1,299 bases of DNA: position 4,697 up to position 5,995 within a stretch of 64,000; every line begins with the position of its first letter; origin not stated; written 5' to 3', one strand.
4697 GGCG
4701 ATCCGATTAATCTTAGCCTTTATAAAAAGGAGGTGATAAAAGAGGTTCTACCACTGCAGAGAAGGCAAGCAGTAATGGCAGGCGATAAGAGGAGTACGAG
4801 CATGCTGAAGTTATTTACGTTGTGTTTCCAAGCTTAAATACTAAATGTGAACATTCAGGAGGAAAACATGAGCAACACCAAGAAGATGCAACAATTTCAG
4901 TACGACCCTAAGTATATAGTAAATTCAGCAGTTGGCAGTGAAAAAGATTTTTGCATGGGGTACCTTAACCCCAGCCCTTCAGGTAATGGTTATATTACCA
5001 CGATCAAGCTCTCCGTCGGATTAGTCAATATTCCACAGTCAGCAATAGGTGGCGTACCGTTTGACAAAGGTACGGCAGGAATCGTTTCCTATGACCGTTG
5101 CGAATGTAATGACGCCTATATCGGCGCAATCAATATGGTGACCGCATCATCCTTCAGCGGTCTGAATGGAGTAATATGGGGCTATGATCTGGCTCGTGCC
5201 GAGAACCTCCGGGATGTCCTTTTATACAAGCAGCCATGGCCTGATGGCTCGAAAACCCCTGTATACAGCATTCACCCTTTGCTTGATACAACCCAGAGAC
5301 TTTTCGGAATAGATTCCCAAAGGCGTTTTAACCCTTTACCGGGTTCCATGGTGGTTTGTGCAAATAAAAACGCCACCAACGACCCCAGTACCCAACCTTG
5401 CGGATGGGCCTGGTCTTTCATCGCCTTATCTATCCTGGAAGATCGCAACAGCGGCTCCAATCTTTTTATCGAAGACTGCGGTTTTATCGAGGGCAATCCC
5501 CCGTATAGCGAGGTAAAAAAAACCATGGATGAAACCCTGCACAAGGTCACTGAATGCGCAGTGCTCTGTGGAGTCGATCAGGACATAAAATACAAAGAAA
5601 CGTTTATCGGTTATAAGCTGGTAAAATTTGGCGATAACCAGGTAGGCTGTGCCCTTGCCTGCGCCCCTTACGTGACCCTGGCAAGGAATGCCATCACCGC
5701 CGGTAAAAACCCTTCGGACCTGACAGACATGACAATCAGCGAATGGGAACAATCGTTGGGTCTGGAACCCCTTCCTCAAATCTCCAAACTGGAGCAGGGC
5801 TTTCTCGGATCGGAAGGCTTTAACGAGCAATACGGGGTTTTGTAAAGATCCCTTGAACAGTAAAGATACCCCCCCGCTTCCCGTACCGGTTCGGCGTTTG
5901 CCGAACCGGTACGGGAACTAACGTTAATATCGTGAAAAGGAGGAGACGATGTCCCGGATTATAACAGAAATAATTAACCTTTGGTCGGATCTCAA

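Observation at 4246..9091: radC-targeted islet encoding a histidine decarboxylase and two peptidases: a possible peptide-to-histamine module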

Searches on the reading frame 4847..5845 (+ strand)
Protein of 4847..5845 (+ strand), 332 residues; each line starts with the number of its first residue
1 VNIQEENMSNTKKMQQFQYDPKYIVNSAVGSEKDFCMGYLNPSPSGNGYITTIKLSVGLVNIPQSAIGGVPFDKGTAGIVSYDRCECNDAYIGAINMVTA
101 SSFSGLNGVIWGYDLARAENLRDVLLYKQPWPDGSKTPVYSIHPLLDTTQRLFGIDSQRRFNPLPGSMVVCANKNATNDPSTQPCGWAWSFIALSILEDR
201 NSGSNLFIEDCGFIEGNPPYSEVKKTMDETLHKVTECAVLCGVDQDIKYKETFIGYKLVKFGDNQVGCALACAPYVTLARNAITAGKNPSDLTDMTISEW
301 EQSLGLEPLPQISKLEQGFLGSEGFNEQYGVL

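Call 4: search_protein_families(library=pfam, proteins=[window:4847-5845:+], max_evalue=0.01)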
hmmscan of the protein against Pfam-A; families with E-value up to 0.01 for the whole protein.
window:4847-5845:+ (332 aa): 1 family
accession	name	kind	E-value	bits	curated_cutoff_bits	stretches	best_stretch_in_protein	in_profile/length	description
PF02329.21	HDC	-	2.8e-67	227.4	25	1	26-309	10-294/294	Histidine carboxylase PI chain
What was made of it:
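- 4868..5845 (+): hdcA-like pyruvoyl-dependent histidine decarboxylase proenzyme, 325 aa. The self-cleavage site is the Ser-Ser in '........'. Pfam HDC E 2.8e-67 (call 4).
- Checked: 4847/4868-5845: Pfam HDC PF02329, E 2.8e-67, full length (call 4).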

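Call 7: search_solved_structures(query=window:4847-5845:+, show_alignments=2)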
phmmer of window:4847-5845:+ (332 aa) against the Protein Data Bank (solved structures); distinct sequences matched with E-value up to 0.001: 3.
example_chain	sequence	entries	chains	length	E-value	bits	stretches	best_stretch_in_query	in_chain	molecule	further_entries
1hq6_B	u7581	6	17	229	3.7e-28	101.9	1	103-309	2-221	HISTIDINE DECARBOXYLASE | HISTIDINE DECARBOXYLASE ALPHA CHAIN | PYRUVOYL-DEPENDENT HISTIDINE DECARBOXYLASE (L-HISTIDINE CARBOXYLASE)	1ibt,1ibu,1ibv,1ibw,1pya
1hq6_A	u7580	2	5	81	2.4e-09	40.1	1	27-101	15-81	HISTIDINE DECARBOXYLASE | PYRUVOYL-DEPENDENT HISTIDINE DECARBOXYLASE (L-HISTIDINE CARBOXYLASE)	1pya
1ibt_A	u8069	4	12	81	3e-09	39.8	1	27-101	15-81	HISTIDINE DECARBOXYLASE BETA CHAIN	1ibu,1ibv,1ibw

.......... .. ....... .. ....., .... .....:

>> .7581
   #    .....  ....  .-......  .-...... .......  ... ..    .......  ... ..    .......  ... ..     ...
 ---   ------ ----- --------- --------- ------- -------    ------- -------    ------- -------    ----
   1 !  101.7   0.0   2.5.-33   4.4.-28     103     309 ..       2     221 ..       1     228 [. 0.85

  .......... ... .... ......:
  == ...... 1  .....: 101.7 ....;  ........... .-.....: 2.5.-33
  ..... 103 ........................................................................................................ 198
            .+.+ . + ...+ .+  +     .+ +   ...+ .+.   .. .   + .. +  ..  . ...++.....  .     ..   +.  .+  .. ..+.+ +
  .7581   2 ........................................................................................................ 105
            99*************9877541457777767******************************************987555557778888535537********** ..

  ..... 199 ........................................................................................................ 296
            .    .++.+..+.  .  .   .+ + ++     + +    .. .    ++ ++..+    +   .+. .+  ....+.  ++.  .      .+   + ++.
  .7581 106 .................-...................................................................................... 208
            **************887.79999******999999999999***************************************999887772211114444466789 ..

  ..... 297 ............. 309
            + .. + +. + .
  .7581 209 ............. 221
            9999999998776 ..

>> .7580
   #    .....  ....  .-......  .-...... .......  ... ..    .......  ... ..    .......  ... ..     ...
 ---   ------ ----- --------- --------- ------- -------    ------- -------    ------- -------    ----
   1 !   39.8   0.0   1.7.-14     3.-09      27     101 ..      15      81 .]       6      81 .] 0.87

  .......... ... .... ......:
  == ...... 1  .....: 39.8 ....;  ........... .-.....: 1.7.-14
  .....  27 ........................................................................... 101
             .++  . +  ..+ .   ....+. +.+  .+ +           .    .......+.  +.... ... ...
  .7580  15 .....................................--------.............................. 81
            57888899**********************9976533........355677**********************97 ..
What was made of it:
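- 4868..5845 (+): PDB 1HQ6/1PYA alpha chain E 3.7e-28 (call 7).
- On Pyruvoyl-dependent histidine decarboxylase (HdcA; PF02329 / TIGR00541): PDB 1HQ6/1PYA alpha and beta chains are both matched (call 7). 'TASSF' aligns with Lactobacillus 30a 'TTAS|SF' (call 7).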

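Call 8: search_protein_families(library=ncbifam, proteins=[window:4847-5845:+], max_evalue=0.01)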
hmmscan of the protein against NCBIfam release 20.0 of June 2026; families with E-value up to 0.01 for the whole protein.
window:4847-5845:+ (332 aa): 1 family
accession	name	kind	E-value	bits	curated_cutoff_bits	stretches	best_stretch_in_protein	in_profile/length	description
TIGR00541.1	hisDCase_pyru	equivalog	4.9e-65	219.6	346.65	1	26-310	13-302/307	histidine decarboxylase, pyruvoyl type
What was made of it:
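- On Pyruvoyl-dependent histidine decarboxylase (HdcA; PF02329 / TIGR00541): TIGR00541 gives 219.6 bits against a cutoff of 346.65 (call 8).
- The HDC scores below NCBIfam's equivalog cutoff (219.6 against 346.65, call 8), so it belongs to a divergent subfamily that has never been assayed.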

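Call 10: find_homologous_proteins(query=window:4847-5845:+, max_evalue=0.00001)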
Query window:4847-5845:+ (332 aa): 444 proteins with E <= 0.00001 among 1403 candidates; the best 120 are listed.
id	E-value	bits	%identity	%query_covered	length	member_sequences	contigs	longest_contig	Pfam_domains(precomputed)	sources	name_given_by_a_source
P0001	3.7e-214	728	96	98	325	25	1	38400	PF02329.22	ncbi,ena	-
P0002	7.4e-196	668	84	100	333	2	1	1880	PF02329.22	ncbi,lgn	-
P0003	3.5e-180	617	81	96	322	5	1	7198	PF02329.22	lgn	-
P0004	9.4e-178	609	80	97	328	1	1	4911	PF02329.22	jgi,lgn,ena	-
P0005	1.0e-171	589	78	97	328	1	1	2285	PF02329.22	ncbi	-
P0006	1.1e-163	562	77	96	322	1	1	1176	PF02329.22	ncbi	-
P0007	6.3e-161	553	75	96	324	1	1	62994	PF02329.22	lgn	-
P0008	1.1e-149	516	67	100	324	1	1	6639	PF02329.22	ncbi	-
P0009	3.5e-145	502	68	97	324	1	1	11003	PF02329.22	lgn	-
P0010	5.2e-143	494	67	95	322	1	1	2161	PF02329.22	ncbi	-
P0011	6.2e-141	488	67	94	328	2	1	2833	PF02329.22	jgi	jgi:histidine decarboxylase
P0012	6.7e-141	487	69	94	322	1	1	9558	PF02329.22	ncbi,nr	ncbi:MAG: histidine decarboxylase [Desulfobacteraceae bacterium]|nr:histidine decarboxylase [Desulfo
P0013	1.5e-140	486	68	95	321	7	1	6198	PF02329.22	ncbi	-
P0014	2.6e-139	482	66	93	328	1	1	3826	PF02329.22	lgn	-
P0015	1.4e-137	477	78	79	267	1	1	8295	PF02329.22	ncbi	ncbi:MAG: histidine decarboxylase, pyruvoyl type, partial [Candidatus Hodarchaeota archaeon]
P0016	3.1e-131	456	66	93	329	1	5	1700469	PF02329.22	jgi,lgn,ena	-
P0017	2.4e-129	449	61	95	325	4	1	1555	PF02329.22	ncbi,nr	ncbi:MAG TPA: histidine decarboxylase, pyruvoyl type, partial [Bacillota bacterium]|nr:histidine dec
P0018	4.3e-129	449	61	97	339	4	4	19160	PF02329.22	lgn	-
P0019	2.8e-127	443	60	96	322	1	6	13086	PF02329.22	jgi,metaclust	metaclust:\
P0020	2.4e-126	440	61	94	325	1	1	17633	PF02329.22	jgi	jgi:histidine decarboxylase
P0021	3.5e-126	439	61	94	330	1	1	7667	PF02329.22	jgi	jgi:histidine decarboxylase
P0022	3.1e-125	436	62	93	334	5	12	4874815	PF02329.22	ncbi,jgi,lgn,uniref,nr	ncbi:histidine decarboxylase [Methanosarcina barkeri str. Wiesmoor]|uniref:Histidine decarboxylase n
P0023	6.8e-122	425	61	95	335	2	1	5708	PF02329.22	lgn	-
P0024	3.6e-121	423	59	93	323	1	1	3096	PF02329.22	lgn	-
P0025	1.2e-120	421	60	96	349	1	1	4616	PF02329.22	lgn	-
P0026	3.2e-120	419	60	95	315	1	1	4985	PF02329.22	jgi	-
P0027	1.8e-119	417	60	95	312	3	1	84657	PF02329.22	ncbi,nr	ncbi:MAG: histidine decarboxylase [Nitrospirae bacterium]|nr:histidine decarboxylase [Nitrospirota b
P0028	1.6e-117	411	58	97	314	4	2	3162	PF02329.22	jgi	-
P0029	5.7e-117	409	60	89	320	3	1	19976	PF02329.22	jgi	-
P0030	2.3e-112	394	57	96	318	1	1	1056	PF02329.22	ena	-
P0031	8.4e-110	385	58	93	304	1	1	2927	PF02329.22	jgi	-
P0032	2.3e-109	384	58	95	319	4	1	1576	PF02329.22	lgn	-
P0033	9.7e-108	378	55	96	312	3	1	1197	PF02329.22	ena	-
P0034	2.8e-106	374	56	95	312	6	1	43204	PF02329.22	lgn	-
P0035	2.2e-105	371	54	96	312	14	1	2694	PF02329.22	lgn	-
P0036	2.8e-105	370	54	96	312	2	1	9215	PF02329.22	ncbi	ncbi:MAG: histidine decarboxylase, pyruvoyl type [Bacteroidota bacterium]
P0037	2.8e-103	364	56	92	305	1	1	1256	PF02329.22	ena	-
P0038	1.9e-101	358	54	93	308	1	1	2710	PF02329.22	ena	-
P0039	1.2e-96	342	54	93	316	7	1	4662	PF02329.22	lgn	-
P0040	5.9e-96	340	54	91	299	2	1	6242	PF02329.22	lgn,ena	-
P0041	1.9e-93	331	53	95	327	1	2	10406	PF02329.22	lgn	-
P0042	3.1e-92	327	53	89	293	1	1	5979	PF02329.22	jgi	-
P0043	7.0e-92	326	53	89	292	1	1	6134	PF02329.22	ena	-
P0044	3.6e-91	324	53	91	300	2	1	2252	PF02329.22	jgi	jgi:histidine decarboxylase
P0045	1.4e-89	319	53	90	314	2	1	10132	PF02329.22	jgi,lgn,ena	-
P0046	1.7e-89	318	53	84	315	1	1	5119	PF02329.22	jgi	jgi:histidine decarboxylase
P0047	2.0e-89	318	63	68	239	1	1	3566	PF02329.22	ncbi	-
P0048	2.1e-89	318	54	88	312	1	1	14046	PF02329.22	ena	-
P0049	2.9e-89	318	54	84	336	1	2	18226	PF02329.22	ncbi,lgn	-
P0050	3.6e-89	317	53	85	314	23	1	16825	PF02329.22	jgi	jgi:histidine decarboxylase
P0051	5.8e-89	317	51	90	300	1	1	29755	PF02329.22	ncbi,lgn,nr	ncbi:MAG: histidine decarboxylase [Leptolyngbyaceae cyanobacterium RU_5_1]|nr:histidine decarboxylas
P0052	1.1e-88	316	51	90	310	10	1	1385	PF02329.22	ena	-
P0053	1.6e-88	315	50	90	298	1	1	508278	PF02329.22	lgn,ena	-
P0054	2.8e-88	315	52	88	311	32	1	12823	PF02329.22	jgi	jgi:histidine decarboxylase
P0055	2.9e-88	314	51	91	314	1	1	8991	PF02329.22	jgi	jgi:histidine decarboxylase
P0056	4.1e-88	314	51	85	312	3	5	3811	PF02329.22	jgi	jgi:histidine decarboxylase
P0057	1.2e-87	312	51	86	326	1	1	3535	PF02329.22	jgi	jgi:histidine decarboxylase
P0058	2.0e-87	312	53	85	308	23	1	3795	PF02329.22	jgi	jgi:histidine decarboxylase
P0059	2.1e-87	312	51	88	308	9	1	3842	PF02329.22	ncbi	-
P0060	2.3e-87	311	54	86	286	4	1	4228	PF02329.22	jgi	-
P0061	2.8e-87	311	51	89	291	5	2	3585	PF02329.22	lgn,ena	-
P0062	3.0e-87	311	51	88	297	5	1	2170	PF02329.22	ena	-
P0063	4.1e-87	311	51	89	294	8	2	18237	PF02329.22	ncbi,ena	-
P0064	6.8e-87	310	52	88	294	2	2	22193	PF02329.22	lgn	-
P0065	8.3e-87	310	50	84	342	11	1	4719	PF02329.22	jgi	jgi:histidine decarboxylase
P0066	1.0e-86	309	50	88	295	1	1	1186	PF02329.22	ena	-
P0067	1.4e-86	309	50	94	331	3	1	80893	PF02329.22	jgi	jgi:histidine decarboxylase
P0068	3.8e-86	307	50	89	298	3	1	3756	PF02329.22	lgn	-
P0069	4.9e-86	307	52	84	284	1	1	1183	PF02329.22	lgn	-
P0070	1.1e-85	306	50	96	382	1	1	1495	PF02329.22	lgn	-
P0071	2.1e-85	305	51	87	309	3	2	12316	PF02329.22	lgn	-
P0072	3.5e-85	304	50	90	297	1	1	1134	PF01862.22,PF02329.22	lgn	-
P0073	4.6e-85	304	49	88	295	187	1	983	PF02329.22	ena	-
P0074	4.7e-85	304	54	86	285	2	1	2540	PF02329.22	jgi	jgi:histidine decarboxylase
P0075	5.8e-85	304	50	91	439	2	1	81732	PF02329.22,PF01419.23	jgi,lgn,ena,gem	-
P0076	8.2e-85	303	51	94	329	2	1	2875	PF02329.22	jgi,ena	jgi:histidine decarboxylase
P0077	8.9e-85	303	50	84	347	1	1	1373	PF02329.22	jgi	-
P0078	9.2e-85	303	50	86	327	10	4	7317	PF02329.22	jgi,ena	jgi:histidine decarboxylase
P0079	1.4e-84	302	49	88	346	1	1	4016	PF02329.22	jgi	jgi:histidine decarboxylase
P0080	1.7e-84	302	49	94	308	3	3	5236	PF02329.22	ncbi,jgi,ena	-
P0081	2.0e-84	302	52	86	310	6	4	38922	PF02329.22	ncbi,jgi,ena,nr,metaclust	ncbi:MAG: histidine decarboxylase [Acidobacteria bacterium]|nr:MAG: histidine decarboxylase [Acidoba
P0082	2.0e-84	302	49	94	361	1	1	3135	PF02329.22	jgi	jgi:histidine decarboxylase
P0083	2.3e-84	302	51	84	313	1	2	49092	PF02329.22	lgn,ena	-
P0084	2.8e-84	301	52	89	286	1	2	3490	PF02329.22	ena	-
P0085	3.2e-84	301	52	85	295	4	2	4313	PF02329.22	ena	-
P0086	4.7e-84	301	50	84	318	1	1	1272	PF02329.22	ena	-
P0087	4.8e-84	301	53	89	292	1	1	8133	PF02329.22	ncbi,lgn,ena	-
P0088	2.1e-83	298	50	92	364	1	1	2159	PF02329.22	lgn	-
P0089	3.4e-83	298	48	88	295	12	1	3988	PF02329.22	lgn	-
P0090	3.9e-83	298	51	87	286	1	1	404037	PF02329.22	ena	-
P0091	4.0e-83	298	51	84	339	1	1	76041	PF02329.22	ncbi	-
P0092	5.8e-83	297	51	88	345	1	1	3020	PF02329.22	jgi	-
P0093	1.2e-82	296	51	88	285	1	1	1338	PF02329.22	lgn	-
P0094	2.9e-82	295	51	87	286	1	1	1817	PF02329.22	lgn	-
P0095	3.1e-82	295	50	88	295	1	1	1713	PF02329.22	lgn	-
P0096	6.7e-82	294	48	86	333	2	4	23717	PF02329.22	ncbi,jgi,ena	jgi:histidine decarboxylase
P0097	8.3e-82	293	51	84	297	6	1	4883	PF02329.22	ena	-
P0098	1.5e-81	292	50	84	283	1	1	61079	PF02329.22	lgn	-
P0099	2.0e-81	292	48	91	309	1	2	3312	PF02329.22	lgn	-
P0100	2.3e-81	292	49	85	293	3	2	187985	PF02329.22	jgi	jgi:histidine decarboxylase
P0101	2.5e-81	292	51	88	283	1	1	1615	PF02329.22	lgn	-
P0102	2.5e-81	292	52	84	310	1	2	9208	PF02329.22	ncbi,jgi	jgi:histidine decarboxylase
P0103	2.9e-81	291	50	86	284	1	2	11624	PF02329.22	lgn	-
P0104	3.6e-81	291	48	89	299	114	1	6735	PF02329.22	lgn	-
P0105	4.2e-81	291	51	88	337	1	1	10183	PF02329.22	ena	-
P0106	5.2e-81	291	48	88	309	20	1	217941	PF02329.22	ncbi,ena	-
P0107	6.6e-81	290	51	88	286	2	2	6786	PF02329.22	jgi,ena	-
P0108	7.4e-81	290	48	84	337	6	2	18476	PF02329.22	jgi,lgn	jgi:histidine decarboxylase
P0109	1.2e-80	289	51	86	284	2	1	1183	PF02329.22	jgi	jgi:histidine decarboxylase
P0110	1.7e-80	289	50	84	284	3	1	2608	PF02329.22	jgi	jgi:histidine decarboxylase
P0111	2.3e-80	288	51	87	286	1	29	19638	PF02329.22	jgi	jgi:histidine decarboxylase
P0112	3.2e-80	288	48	88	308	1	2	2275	PF02329.22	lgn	-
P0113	3.7e-80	288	48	88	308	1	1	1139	PF02329.22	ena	-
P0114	5.1e-80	287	49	86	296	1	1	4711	PF02329.22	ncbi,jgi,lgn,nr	ncbi:MAG: histidine decarboxylase [Chloroflexia bacterium]|jgi:histidine decarboxylase|nr:histidine 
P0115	7.0e-80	287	48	88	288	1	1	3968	PF02329.22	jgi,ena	-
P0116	1.1e-79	286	50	86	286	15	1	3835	PF02329.22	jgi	jgi:histidine decarboxylase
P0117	1.5e-79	286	48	88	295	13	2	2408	PF02329.22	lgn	-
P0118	3.4e-79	285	48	88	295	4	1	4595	PF02329.22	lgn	-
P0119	1.4e-78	283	50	85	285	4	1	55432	PF02329.22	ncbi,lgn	-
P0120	2.5e-78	282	47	88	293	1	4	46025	PF02329.22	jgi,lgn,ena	jgi:histidine decarboxylase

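Call 11: find_encoding_contigs(protein=P0001, flank=8000, max_places=3)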
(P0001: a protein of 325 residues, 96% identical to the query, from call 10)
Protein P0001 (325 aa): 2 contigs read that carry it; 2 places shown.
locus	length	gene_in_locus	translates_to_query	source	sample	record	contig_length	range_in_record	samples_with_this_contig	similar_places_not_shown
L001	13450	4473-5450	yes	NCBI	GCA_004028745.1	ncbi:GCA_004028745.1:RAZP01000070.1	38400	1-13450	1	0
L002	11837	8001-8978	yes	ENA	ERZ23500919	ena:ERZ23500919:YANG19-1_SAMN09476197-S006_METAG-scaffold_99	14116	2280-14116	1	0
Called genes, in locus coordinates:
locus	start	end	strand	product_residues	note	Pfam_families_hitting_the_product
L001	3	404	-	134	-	?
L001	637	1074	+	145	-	-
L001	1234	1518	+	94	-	PF00829:Ribosomal_L21p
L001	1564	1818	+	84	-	PF01016:Ribosomal_L27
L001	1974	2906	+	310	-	PF00056:Ldh_1_N, PF03721:UDPG_MGDP_dh_N (weak), PF02866:Ldh_1_C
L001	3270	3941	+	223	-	PF20582:UPF0758_N, PF04002:RadC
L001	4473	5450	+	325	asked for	PF02329:HDC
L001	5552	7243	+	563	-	PF05960:DUF885 (weak)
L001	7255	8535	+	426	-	PF00450:Peptidase_S10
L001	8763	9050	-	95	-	PF00313:CSD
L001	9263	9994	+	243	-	PF00106:adh_short, PF08659:KR, PF13561:adh_short_C2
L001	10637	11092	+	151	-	PF09424:YqeY, PF02637:GatB_Yqey (faint)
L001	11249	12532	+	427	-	PF02403:Seryl_tRNA_N, PF00587:tRNA-synt_2b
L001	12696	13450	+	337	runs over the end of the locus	PF00685:Sulfotransfer_1, PF13469:Sulfotransfer_3 (faint)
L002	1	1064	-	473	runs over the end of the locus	PF02310:B12-binding (weak), PF04055:Radical_SAM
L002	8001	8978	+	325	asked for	PF02329:HDC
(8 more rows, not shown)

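Call 12: find_encoding_contigs(protein=P0007, flank=8000, max_places=2)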
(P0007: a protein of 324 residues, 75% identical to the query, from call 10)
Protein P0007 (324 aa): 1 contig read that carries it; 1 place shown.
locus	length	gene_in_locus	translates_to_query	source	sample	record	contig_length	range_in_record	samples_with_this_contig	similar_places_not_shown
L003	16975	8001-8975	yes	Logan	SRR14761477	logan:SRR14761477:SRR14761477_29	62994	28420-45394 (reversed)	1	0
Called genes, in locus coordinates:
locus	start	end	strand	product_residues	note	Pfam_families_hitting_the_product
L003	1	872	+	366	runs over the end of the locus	PF00383:dCMP_cyt_deam_1, PF14437:MafB19-deam, PF01872:RibD_C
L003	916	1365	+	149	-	PF07681:DoxX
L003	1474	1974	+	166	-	PF00578:AhpC-TSA, PF08534:Redoxin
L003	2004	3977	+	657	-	PF00128:Alpha-amylase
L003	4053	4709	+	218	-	PF00677:Lum_binding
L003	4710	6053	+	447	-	PF01078:Mg_chelatase (faint), PF05496:RuvB_N, PF13191:AAA_16 (faint), PF00004:AAA, PF07728:AAA_5 (faint), PF13173:AAA_14 (weak), PF16193:AAA_assoc_2, PF12002:MgsA_C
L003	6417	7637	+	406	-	PF14690:Zn_ribbon_ISL3, PF13542:HTH_Tnp_ISL3, PF01610:DDE_Tnp_ISL3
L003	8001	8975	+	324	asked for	PF02329:HDC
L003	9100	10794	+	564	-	PF05960:DUF885 (weak)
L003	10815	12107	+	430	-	PF00450:Peptidase_S10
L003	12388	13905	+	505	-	PF02666:PS_Dcarbxylase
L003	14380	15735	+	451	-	PF02321:OEP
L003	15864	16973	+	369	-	PF13175:AAA_15, PF13476:AAA_23 (weak), PF00005:ABC_tran (faint), PF13304:AAA_21 (weak), PF02463:SMC_N (weak)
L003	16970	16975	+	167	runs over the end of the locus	-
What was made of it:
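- Closest known: Genomic islands integrated at the 3' end of a conserved gene with target duplication. Different: In L003 the cassette sits beside an ISL3 transposase instead (call 12).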

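Call 13: find_encoding_contigs(protein=P0022, flank=8000, max_places=2)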
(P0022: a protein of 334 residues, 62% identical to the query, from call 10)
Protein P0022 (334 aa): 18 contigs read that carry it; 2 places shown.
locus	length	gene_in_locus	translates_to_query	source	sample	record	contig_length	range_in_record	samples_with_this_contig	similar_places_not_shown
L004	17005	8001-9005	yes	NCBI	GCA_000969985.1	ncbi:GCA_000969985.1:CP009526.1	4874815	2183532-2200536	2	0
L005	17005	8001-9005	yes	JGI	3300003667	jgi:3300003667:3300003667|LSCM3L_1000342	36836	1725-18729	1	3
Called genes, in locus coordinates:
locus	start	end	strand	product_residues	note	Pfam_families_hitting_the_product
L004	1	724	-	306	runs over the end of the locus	PF05552:MS_channel_1st_1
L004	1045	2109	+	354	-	PF01544:CorA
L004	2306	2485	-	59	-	-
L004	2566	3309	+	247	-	PF04254:DUF432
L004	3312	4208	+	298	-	PF21088:MS_channel_1st (weak), PF00924:MS_channel_2nd, PF21082:MS_channel_3rd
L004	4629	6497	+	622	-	-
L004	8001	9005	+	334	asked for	PF02329:HDC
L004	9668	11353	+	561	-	PF03577:Peptidase_C69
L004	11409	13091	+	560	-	PF05960:DUF885 (weak)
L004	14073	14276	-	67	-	-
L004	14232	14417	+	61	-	-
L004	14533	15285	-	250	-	PF01209:Ubie_methyltran (weak), PF05175:MTS (weak), PF13649:Methyltransf_25, PF13847:Methyltransf_31, PF08241:Methyltransf_11, PF08242:Methyltransf_12 (weak)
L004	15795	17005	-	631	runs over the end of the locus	PF13365:Trypsin_2, PF01223:Endonuclease_NS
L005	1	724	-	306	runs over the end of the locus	PF05552:MS_channel_1st_1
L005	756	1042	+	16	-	-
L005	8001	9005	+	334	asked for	PF02329:HDC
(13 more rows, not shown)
